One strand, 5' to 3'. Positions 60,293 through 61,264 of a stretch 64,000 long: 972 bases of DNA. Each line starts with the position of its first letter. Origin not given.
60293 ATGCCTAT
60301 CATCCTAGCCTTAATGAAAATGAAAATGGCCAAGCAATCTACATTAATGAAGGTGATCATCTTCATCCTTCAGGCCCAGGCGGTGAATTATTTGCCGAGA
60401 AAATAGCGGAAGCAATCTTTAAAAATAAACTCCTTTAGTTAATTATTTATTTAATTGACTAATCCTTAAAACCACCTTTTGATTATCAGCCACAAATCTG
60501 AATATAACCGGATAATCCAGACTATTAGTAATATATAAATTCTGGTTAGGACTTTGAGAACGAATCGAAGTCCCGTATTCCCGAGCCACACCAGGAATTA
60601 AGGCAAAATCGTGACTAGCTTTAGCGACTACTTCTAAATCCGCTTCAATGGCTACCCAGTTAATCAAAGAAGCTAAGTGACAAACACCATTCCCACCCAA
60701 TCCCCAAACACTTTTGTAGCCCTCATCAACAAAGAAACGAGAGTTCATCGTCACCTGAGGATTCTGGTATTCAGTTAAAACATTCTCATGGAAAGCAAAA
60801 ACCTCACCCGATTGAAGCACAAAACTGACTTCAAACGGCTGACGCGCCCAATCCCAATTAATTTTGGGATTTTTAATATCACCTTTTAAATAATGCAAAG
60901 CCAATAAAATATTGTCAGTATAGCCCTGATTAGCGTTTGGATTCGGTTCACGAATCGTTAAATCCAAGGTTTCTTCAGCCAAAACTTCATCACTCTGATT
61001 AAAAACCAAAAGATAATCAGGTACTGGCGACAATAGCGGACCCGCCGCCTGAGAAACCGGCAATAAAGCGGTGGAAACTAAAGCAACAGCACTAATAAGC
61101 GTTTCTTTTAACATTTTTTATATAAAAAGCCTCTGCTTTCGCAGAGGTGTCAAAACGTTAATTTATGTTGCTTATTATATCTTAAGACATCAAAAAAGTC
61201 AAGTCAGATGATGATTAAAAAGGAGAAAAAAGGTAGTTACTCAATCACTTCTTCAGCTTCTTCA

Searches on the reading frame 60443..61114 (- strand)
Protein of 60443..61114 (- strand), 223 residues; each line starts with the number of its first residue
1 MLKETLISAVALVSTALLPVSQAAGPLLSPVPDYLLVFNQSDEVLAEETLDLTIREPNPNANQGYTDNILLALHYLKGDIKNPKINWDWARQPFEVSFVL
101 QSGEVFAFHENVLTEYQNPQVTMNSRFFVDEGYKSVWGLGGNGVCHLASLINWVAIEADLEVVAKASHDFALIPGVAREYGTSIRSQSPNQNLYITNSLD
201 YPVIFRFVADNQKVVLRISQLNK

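Call 81: search_protein_families(library=pfam, proteins=[window:60443-61114:-], max_evalue=0.001)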
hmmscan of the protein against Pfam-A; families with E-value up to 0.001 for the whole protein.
window:60443-61114:- (223 aa): 1 family
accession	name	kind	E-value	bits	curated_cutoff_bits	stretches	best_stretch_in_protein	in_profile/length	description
PF04294.18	VanW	-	9.1e-10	38.6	27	1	98-218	16-129/130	VanW like protein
